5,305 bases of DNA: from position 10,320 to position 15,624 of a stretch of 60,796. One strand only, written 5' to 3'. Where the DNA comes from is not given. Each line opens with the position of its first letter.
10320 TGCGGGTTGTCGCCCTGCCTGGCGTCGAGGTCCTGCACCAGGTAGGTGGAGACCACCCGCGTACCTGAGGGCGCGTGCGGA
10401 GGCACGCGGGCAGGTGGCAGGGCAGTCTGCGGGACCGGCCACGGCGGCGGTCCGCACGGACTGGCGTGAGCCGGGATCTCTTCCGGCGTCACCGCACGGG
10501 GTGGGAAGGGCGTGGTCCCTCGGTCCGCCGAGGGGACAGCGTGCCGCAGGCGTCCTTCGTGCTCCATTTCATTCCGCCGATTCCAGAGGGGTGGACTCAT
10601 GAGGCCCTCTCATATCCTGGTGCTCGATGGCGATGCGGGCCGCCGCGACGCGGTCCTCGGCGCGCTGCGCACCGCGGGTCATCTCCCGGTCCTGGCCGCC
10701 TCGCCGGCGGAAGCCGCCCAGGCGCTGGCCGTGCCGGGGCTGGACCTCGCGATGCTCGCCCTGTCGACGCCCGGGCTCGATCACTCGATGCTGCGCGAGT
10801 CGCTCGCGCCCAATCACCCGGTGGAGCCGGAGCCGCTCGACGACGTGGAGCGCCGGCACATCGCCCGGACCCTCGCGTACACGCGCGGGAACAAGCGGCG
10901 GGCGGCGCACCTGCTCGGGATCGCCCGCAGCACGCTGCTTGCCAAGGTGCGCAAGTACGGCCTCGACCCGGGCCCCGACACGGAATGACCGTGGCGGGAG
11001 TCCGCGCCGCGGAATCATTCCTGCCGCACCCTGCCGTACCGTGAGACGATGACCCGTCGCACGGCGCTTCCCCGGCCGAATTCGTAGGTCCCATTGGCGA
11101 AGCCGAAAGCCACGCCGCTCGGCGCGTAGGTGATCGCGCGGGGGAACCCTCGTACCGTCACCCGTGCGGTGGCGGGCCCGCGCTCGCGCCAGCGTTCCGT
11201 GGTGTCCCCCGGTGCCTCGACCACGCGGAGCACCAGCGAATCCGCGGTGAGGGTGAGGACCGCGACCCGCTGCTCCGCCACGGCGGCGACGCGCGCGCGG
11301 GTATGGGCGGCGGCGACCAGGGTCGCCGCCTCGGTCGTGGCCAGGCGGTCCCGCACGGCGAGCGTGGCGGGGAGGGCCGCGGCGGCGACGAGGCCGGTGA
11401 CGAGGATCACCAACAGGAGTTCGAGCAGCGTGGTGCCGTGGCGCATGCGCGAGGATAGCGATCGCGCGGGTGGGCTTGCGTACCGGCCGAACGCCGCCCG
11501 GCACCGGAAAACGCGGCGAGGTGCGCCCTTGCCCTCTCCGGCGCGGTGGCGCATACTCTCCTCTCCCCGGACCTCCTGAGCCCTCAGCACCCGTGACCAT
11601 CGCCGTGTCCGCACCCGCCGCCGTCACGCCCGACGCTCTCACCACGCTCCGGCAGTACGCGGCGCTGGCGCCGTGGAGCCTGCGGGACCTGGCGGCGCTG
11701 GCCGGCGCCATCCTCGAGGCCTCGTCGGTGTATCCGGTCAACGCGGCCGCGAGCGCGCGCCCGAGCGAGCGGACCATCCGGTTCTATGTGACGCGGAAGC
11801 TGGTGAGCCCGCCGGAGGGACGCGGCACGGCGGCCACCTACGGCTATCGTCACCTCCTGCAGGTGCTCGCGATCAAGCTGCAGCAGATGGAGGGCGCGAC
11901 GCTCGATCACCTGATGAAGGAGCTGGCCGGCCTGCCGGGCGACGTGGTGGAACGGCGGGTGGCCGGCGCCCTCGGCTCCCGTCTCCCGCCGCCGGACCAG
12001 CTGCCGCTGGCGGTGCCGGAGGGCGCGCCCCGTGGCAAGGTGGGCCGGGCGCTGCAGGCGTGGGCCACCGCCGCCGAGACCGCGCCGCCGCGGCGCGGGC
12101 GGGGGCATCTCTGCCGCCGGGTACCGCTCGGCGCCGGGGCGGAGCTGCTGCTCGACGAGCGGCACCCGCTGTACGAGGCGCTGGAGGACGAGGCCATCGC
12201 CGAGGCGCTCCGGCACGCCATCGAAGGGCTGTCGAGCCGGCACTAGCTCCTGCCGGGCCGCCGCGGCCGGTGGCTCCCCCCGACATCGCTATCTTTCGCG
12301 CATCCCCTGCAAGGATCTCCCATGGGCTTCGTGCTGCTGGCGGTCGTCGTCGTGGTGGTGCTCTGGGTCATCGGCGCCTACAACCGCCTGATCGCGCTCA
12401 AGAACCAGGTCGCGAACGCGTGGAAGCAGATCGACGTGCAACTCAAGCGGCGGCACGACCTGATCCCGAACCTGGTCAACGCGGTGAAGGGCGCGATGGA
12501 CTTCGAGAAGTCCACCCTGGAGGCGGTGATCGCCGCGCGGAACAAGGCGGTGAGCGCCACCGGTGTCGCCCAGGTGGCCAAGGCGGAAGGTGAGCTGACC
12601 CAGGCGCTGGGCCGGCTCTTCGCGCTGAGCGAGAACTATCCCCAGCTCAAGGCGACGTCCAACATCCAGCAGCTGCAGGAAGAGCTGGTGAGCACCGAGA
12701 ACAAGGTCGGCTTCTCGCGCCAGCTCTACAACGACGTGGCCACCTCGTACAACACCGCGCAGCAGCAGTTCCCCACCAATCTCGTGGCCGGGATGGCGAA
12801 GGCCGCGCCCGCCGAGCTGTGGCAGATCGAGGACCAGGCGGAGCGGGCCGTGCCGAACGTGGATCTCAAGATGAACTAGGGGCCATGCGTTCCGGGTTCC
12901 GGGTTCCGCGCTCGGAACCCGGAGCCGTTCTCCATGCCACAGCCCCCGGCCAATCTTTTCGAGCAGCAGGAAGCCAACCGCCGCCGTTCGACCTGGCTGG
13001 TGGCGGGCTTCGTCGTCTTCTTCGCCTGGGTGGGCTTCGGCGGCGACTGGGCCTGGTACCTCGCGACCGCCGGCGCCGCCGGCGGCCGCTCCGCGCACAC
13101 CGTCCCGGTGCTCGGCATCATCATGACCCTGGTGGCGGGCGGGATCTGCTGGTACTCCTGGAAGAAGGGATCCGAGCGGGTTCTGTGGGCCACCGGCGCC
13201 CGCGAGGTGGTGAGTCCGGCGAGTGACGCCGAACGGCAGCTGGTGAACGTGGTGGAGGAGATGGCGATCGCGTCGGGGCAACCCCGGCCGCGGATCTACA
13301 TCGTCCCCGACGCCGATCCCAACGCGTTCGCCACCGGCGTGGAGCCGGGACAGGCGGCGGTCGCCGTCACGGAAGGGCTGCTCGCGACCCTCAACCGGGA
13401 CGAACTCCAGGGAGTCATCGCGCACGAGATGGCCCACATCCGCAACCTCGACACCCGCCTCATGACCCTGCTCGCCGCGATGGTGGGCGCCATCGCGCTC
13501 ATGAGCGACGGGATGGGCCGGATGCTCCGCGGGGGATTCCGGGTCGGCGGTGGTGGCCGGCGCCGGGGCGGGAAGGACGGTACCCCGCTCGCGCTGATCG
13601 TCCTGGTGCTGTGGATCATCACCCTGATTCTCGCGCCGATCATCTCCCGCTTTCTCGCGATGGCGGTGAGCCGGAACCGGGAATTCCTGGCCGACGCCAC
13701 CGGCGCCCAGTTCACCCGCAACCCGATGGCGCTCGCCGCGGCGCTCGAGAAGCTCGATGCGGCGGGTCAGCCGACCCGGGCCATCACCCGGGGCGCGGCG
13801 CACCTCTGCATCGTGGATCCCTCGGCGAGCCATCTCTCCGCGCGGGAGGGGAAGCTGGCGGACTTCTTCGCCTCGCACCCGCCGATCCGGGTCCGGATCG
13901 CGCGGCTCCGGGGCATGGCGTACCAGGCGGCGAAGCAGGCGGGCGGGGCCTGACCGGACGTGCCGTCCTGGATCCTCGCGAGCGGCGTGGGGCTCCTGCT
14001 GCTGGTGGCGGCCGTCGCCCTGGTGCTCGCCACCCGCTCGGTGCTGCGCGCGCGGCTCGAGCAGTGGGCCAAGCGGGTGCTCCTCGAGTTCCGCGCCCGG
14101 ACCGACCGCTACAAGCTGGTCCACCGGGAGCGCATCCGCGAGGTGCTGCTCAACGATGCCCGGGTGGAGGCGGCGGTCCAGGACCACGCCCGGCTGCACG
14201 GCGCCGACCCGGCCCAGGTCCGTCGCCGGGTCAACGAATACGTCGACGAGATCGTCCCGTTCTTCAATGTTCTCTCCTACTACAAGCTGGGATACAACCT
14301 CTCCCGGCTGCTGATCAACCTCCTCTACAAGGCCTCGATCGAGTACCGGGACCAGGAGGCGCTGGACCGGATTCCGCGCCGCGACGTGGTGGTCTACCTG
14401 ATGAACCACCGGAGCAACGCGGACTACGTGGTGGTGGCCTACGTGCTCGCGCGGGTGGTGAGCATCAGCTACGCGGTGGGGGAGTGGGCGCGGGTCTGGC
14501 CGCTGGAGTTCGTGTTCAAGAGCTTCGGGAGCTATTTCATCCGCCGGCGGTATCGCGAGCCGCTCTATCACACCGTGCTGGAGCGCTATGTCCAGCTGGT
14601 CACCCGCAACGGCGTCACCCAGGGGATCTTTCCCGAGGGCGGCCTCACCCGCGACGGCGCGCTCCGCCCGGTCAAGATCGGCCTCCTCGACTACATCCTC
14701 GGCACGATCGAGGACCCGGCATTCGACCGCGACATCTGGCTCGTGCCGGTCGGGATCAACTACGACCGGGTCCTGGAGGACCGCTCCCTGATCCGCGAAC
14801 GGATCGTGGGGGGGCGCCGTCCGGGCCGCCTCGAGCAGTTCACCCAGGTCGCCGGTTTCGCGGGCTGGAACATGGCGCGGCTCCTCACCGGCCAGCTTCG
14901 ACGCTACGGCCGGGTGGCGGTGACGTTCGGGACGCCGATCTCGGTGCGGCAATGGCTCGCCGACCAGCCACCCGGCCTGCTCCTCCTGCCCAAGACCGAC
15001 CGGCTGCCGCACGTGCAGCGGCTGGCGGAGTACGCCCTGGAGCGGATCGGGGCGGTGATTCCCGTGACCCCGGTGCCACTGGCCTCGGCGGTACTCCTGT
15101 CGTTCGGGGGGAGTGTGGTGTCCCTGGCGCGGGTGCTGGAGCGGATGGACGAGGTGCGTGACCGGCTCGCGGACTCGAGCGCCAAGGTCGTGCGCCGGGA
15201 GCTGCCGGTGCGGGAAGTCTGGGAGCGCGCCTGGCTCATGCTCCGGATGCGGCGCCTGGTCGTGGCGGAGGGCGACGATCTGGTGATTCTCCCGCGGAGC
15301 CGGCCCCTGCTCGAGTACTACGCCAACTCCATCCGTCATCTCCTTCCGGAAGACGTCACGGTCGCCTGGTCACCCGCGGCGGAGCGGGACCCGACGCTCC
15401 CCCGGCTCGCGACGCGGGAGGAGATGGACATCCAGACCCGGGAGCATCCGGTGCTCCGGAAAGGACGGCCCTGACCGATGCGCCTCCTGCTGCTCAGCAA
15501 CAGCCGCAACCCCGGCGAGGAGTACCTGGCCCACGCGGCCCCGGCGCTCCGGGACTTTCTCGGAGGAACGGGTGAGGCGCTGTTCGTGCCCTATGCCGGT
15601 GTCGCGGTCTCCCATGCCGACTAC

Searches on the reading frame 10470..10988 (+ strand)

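Call 50: search_protein_families(library=pfam, proteins=[window:10470-10988:+], max_evalue=0.0001)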
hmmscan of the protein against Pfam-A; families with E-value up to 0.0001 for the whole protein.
window:10470-10988:+ (172 aa): 1 family
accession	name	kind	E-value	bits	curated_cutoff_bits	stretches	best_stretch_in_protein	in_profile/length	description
PF02954.25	HTH_8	-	3.6e-12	46.3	22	1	123-163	2-42/42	Bacterial regulatory protein, Fis family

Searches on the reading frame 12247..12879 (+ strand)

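Call 49: search_protein_families(library=pfam, proteins=[window:12247-12879:+], max_evalue=0.0001)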
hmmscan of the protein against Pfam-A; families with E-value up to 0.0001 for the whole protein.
window:12247-12879:+ (210 aa): 1 family
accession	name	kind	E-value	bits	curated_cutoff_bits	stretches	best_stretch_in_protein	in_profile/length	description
PF04011.17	LemA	-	1.7e-55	187.4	26.2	1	58-206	1-148/149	LemA family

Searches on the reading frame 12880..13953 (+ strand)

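Call 49: search_protein_families(library=pfam, proteins=[window:12880-13953:+], max_evalue=0.0001)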
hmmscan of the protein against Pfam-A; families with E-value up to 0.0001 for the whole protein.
window:12880-13953:+ (357 aa): 1 family
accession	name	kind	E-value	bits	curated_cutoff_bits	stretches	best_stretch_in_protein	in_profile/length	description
PF01435.24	Peptidase_M48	-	4.9e-31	108.4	20.3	1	118-346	4-185/186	Peptidase family M48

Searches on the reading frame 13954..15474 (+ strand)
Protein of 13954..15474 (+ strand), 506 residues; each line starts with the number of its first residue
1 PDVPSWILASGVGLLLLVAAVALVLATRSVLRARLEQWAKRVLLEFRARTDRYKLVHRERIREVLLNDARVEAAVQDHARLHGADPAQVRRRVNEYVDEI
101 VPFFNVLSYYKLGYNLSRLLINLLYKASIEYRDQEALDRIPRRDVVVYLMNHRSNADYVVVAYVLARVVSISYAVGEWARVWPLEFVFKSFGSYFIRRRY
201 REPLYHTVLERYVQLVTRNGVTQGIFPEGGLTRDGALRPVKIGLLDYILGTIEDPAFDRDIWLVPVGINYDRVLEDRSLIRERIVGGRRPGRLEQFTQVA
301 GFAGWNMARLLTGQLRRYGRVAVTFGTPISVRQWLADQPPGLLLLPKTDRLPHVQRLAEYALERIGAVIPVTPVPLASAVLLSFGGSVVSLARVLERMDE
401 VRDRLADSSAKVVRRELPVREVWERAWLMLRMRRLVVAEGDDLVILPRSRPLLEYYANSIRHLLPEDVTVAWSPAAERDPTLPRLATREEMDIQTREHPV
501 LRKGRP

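Call 49: search_protein_families(library=pfam, proteins=[window:13954-15474:+], max_evalue=0.0001)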
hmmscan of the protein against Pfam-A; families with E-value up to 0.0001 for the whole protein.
window:13954-15474:+ (506 aa): 2 families
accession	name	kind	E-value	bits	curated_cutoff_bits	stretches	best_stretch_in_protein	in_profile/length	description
PF19277.4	GPAT_C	-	8.7e-23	81.6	25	1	306-465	17-186/344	Glycerol-3-phosphate acyltransferase C-terminal region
PF01553.26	Acyltransferase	-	1.4e-15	57.7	23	1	137-268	7-131/132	Acyltransferase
